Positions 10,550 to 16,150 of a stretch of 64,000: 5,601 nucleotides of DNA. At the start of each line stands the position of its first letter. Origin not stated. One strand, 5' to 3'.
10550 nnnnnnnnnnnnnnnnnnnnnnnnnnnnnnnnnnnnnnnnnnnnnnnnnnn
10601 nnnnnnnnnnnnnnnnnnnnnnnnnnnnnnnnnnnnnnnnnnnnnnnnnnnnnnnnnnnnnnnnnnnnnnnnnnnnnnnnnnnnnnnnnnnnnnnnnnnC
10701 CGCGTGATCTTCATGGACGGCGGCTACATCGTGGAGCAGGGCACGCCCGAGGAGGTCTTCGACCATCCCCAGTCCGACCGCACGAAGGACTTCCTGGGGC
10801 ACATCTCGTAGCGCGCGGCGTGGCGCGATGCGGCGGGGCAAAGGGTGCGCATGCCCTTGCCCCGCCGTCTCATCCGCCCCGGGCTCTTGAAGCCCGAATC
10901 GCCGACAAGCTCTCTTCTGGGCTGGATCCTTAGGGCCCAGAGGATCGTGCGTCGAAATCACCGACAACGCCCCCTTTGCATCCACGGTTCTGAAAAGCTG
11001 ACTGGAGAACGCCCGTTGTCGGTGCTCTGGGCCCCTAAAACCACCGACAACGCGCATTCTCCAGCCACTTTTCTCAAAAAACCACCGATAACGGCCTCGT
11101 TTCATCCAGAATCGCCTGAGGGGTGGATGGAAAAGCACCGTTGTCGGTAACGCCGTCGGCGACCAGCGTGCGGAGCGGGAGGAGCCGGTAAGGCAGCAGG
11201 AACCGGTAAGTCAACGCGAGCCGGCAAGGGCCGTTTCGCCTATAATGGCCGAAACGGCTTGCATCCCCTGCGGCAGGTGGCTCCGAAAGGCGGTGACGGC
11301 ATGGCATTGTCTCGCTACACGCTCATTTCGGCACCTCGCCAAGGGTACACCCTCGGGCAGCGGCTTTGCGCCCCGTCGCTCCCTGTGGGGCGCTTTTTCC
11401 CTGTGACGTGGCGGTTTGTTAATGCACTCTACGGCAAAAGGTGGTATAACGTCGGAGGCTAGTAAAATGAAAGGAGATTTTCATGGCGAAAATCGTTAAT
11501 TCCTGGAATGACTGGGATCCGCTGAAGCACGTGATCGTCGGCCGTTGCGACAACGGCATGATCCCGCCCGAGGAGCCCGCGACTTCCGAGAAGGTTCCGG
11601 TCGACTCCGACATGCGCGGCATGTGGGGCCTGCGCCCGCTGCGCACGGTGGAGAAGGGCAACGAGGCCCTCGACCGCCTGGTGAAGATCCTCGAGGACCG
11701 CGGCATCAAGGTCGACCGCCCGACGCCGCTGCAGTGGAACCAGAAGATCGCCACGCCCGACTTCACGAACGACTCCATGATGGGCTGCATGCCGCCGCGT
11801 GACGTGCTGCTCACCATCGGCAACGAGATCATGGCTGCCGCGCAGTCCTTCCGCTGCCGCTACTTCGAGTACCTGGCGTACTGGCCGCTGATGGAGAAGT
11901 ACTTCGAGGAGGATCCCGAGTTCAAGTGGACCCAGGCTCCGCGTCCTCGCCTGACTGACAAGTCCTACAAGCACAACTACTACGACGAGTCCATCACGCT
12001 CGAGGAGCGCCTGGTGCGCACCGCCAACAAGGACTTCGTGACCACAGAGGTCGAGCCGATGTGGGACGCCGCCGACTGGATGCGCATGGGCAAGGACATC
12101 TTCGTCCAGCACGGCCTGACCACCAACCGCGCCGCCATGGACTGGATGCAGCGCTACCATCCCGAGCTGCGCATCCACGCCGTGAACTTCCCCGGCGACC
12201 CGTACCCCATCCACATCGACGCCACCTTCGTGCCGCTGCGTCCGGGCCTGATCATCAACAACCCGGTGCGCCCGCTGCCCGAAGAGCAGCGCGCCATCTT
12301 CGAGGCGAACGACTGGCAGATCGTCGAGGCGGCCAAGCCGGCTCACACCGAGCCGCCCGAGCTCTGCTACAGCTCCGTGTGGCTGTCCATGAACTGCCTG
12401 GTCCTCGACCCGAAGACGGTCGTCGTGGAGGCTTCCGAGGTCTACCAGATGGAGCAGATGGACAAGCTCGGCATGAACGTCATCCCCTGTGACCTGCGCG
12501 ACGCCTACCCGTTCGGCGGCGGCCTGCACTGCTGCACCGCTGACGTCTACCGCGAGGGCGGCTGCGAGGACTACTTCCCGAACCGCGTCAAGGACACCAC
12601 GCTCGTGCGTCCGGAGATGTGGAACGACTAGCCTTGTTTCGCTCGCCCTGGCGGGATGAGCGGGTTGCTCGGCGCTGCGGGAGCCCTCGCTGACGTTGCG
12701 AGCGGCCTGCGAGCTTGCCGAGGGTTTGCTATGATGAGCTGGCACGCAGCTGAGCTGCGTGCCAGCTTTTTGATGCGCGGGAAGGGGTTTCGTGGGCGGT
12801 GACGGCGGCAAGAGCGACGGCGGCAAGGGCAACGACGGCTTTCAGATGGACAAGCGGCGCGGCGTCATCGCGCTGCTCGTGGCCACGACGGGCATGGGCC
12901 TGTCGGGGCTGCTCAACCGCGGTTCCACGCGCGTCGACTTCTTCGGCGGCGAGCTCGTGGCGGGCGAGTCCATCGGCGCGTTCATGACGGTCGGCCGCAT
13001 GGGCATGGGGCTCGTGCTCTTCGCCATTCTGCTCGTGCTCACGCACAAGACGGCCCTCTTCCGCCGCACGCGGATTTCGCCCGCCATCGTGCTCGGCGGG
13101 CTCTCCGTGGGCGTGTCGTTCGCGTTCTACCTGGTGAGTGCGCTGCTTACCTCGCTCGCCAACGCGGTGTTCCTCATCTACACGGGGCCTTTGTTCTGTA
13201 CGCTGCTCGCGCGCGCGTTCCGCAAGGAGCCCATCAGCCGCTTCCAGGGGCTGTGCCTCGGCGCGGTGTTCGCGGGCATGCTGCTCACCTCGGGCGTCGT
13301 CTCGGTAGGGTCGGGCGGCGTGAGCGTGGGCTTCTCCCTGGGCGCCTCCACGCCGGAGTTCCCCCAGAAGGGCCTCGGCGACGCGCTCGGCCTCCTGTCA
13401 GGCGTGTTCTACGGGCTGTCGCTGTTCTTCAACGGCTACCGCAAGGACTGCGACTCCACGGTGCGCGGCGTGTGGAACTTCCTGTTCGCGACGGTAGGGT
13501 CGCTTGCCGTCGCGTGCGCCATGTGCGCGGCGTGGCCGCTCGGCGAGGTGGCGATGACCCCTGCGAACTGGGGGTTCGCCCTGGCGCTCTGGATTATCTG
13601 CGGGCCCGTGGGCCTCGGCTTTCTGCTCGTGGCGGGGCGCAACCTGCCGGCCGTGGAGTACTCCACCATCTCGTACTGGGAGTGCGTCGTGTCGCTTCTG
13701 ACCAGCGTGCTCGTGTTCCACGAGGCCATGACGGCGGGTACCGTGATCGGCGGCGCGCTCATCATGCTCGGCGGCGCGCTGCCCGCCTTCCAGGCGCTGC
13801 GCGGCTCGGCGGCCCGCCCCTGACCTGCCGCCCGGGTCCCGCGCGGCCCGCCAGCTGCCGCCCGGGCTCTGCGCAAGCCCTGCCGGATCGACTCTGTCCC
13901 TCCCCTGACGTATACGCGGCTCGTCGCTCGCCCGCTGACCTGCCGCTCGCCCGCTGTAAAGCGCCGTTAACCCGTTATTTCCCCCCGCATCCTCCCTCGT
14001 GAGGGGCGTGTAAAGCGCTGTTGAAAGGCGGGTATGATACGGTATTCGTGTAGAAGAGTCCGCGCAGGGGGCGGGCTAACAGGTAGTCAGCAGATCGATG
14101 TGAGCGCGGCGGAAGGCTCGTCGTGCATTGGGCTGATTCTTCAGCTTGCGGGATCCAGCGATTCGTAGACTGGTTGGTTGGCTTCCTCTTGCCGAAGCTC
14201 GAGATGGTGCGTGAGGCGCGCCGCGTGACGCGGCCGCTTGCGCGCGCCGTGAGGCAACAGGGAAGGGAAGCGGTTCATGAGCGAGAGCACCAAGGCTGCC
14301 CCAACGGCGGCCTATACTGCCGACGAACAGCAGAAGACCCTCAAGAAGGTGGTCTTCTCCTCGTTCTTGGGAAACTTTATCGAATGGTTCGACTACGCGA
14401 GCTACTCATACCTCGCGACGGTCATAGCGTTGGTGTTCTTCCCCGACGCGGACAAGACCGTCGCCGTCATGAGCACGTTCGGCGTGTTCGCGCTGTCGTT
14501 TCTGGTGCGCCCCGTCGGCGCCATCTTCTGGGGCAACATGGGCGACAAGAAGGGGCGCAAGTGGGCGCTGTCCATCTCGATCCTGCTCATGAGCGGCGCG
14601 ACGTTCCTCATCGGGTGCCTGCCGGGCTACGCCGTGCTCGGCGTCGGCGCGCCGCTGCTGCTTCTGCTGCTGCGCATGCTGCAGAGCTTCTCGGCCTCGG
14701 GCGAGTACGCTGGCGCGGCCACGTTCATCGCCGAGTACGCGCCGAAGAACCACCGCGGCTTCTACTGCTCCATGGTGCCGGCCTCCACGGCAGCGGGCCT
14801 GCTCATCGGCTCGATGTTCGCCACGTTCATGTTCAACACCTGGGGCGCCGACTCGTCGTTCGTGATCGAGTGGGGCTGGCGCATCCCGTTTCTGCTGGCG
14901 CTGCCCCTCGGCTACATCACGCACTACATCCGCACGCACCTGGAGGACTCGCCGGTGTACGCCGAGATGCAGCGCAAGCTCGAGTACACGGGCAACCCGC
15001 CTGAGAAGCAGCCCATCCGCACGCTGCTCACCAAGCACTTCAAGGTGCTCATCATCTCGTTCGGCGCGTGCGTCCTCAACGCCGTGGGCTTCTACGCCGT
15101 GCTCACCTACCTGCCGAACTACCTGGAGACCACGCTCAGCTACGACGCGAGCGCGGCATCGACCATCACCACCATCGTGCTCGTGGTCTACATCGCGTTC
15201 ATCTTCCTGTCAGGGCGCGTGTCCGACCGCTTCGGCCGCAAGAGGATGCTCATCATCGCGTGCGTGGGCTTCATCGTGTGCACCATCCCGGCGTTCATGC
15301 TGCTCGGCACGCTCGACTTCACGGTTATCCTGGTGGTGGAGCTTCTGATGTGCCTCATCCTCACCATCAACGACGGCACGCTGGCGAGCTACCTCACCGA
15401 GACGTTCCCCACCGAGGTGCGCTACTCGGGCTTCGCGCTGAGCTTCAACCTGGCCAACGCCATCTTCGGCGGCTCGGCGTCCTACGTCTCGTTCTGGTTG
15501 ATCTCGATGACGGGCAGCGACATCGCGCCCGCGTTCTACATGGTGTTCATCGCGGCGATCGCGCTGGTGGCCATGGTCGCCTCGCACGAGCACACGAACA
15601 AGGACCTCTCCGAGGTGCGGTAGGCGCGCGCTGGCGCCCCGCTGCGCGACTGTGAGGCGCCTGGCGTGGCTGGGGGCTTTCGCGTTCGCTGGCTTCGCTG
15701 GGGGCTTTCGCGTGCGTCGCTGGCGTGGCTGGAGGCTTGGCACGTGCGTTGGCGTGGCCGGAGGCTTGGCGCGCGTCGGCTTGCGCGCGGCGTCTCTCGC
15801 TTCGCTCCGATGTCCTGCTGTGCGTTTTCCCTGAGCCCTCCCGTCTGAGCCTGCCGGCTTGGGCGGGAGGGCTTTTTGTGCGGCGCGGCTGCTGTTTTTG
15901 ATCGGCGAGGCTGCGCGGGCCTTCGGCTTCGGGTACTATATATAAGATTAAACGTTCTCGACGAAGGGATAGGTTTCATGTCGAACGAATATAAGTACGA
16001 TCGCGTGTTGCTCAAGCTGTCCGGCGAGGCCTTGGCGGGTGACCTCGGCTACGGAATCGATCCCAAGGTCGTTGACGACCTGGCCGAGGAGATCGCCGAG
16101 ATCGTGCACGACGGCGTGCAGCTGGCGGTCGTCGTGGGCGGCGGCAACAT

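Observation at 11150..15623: AGAT-like amidinotransferase behind a terminator-containing leader, flanked by two transporters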

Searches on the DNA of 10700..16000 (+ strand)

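Call 6: search_rna_families(source=window, start=10700, end=16000, threshold=evalue, max_evalue=10, show_alignments=3)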
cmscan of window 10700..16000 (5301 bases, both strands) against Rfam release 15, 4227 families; matches with E-value up to 10: 6.
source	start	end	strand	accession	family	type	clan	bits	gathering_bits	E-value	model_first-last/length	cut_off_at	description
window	10996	11069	-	RF00076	mir-181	Gene; miRNA;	-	25.3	45.5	0.039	1-83/83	no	mir-181 microRNA precursor family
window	10821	10882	+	RF00772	mir-328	Gene; miRNA;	-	24.4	70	0.76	1-75/75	no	mir-328 microRNA precursor family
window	10827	10870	-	RF04279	mir-H20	Gene; miRNA;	CL00141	23.6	99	0.52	1-82/82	no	mir-H20 microRNA precursor family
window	13952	14070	+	RF02161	PART1_3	Gene; lncRNA;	-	21.5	40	0.17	1-131/131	no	Prostate androgen-regulated transcript 1 conserved region 3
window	15830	15878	+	RF04001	mir-7918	Gene; miRNA;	-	19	80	2.6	1-58/58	no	mir-7918 microRNA precursor family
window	10819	10907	+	RF01698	Chloroflexi-1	Gene; sRNA;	-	16.9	80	9.6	1-84/84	no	Chloroflexi-1 RNA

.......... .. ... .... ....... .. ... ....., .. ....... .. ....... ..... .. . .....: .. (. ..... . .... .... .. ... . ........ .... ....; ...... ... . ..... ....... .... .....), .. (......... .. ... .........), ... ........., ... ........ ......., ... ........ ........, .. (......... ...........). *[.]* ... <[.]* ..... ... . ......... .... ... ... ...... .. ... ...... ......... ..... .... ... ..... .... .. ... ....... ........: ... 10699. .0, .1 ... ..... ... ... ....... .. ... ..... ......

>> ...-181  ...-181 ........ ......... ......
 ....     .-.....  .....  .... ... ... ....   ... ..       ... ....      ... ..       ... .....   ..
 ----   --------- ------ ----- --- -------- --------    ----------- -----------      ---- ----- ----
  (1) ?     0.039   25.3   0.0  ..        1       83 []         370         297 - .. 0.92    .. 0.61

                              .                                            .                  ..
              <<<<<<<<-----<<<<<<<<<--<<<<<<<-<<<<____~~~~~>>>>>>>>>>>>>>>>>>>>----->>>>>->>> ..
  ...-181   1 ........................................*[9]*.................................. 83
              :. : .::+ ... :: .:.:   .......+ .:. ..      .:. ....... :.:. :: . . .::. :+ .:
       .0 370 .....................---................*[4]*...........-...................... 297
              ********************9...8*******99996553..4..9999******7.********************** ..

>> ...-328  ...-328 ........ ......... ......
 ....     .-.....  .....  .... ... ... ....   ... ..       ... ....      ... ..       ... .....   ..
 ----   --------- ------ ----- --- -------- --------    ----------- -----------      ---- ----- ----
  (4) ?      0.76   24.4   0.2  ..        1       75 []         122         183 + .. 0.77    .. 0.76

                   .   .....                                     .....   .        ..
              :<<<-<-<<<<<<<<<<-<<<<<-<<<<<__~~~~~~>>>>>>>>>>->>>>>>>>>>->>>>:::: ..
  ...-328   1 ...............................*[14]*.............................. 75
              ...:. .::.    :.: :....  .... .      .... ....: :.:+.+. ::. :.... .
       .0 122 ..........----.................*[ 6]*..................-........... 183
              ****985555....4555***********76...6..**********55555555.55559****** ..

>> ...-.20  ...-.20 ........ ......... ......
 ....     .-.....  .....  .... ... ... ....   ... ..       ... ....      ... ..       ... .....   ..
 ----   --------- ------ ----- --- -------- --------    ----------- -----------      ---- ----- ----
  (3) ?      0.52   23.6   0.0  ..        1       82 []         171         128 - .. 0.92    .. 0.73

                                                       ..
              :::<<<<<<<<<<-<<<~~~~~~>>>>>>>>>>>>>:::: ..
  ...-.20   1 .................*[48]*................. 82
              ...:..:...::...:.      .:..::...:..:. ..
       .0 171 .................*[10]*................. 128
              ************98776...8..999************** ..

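Call 94: search_rna_families(sources=[L023, L027, L028, L040, L062, L073, L091, L092], threshold=gathering)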
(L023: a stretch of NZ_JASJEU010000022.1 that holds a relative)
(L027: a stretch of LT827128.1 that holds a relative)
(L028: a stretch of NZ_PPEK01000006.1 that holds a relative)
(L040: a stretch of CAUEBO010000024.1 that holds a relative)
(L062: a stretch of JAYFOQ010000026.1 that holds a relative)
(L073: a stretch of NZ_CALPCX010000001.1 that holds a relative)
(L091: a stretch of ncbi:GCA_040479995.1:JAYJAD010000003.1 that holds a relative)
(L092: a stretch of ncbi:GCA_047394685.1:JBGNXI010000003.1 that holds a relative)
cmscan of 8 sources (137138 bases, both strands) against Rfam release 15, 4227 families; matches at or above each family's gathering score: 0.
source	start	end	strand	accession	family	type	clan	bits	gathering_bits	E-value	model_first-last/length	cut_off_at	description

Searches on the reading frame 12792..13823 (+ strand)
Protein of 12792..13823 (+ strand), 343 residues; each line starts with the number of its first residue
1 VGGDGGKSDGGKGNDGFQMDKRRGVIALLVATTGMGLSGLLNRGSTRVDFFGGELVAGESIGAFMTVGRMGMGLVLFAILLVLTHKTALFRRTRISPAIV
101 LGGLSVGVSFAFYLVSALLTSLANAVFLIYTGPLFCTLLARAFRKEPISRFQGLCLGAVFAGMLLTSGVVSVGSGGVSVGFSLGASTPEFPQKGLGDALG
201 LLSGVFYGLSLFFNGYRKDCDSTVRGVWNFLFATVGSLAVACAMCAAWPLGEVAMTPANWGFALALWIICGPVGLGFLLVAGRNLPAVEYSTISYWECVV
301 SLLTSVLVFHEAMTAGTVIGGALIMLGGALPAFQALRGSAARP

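Call 4: search_protein_families(library=pfam, proteins=[window:12792-13823:+])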
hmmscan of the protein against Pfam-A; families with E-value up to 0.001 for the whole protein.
window:12792-13823:+ (343 aa): 2 families
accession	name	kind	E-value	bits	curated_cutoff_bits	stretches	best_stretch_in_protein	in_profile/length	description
PF00892.27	EamA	-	5.9e-19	69.1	28.2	2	195-327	2-129/135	EamA-like transporter family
PF08449.17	UAA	-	6.7e-05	22.6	26.2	1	233-330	209-306/311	UAA transporter family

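Call 5: search_protein_families(library=ncbifam, proteins=[window:12792-13823:+])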
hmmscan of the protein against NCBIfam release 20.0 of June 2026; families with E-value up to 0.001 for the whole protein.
window:12792-13823:+ (343 aa): 1 family
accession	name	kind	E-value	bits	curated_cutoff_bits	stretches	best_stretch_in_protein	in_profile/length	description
TIGR00950.1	2A78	equivalog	1.3e-11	44.4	230.2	1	70-180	21-133/264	carboxylate/amino acid/amine transporter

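Call 65: search_solved_structures(query=window:12792-13823:+, max_evalue=0.01)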
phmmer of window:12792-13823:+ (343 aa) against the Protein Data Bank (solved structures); distinct sequences matched with E-value up to 0.01: 0.

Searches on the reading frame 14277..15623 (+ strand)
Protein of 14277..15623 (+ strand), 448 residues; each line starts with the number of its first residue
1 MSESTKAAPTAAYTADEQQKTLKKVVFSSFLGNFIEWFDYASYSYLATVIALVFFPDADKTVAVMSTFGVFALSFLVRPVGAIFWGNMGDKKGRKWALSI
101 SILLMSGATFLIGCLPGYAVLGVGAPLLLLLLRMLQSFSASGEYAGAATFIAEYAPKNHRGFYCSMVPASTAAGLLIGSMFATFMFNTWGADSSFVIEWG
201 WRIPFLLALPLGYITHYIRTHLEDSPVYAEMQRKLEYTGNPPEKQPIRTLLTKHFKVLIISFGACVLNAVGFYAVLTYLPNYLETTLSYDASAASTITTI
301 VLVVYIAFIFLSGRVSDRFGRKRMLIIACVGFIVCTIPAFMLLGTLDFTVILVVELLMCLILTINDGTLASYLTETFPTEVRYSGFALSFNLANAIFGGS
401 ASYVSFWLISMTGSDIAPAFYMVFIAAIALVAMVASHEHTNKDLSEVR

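Call 4: search_protein_families(library=pfam, proteins=[window:14277-15623:+])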
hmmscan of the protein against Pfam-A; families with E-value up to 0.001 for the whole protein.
window:14277-15623:+ (448 aa): 3 families
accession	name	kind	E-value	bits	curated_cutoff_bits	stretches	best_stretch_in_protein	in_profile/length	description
PF00083.30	Sugar_tr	-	3.4e-38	132.1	22.3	2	28-236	5-205/452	Sugar (and other) transporter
PF07690.21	MFS_1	-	2.3e-36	125.9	33.4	1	38-396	7-341/347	Major Facilitator Superfamily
PF03137.26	OATP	-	3.8e-07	29.2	25.8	1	256-341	293-379/545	Organic Anion Transporter Polypeptide (OATP) family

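Call 5: search_protein_families(library=ncbifam, proteins=[window:14277-15623:+])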
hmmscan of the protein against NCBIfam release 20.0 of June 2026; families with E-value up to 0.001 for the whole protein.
window:14277-15623:+ (448 aa): 27 families (the best 25 are shown)
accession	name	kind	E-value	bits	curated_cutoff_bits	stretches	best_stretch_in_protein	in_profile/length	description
TIGR00883.1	2A0106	subfamily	2.6e-112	375.8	443.45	1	32-430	1-400/400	metabolite/H+ symporter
NF007927.0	PRK10642.1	equivalog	1.1e-101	341.1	544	1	19-444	20-446/500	glycine betaine/L-proline transporter ProP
NF011656.1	PRK15075.1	subfamily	6e-84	282.3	445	1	22-437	5-412/419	tricarballylate/proton symporter TcuC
NF007710.0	PRK10406.1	subfamily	1.4e-72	245.1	550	1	1-439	1-426/432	MFS family transporter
NF007414.0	PRK09952.1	equivalog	1.9e-62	211.5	538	1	12-435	10-429/438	shikimate transporter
TIGR00891.1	2A0112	subfamily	2.4e-27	96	552.9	1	24-394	12-374/405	sialate:H+ symport family MFS transporter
NF003024.0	PRK03893.1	subfamily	1.7e-22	79.9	604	2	16-234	13-207/497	sialate:H+ symport family MFS transporter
NF008963.0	PRK12307.1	equivalog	7.5e-22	78.1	637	1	17-431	11-403/426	MFS transporter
TIGR00895.1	2A0115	subfamily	7.5e-22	77.8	418.55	1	16-392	9-382/398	aromatic acid/H+ symport family MFS transporter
TIGR00879.1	SP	subfamily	2.4e-13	49.5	237.8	2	245-434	300-493/510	sugar porter family MFS transporter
NF012174.0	tet_MFS_A_B_C_D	equivalog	3.4e-10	39.3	475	2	257-387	3-131/382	Tet(A)/Tet(B)/Tet(C) family tetracycline efflux MFS transporter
TIGR00898.1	2A0119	subfamily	4.1e-10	39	550.75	1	80-234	141-274/506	cation transport protein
TIGR00887.1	2A0109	equivalog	9.3e-10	38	610.3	1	29-188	21-177/502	phosphate:H+ symporter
TIGR00893.1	2A0114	subfamily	1.6e-09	37.2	395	1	34-432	4-392/399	D-galactonate transporter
NF007372.0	PRK09874.1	equivalog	2.5e-09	36.8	571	1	67-198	56-178/408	multidrug efflux MFS transporter MdtG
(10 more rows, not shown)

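Call 64: search_solved_structures(query=window:14277-15623:+, max_evalue=0.001)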
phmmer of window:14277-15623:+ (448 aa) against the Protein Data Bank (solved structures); distinct sequences matched with E-value up to 0.001: 1.
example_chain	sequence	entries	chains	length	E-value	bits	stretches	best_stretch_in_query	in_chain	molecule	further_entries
9kmq_B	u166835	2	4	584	1.6e-06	30.9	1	15-189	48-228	Inorganic phosphate transporter 1-11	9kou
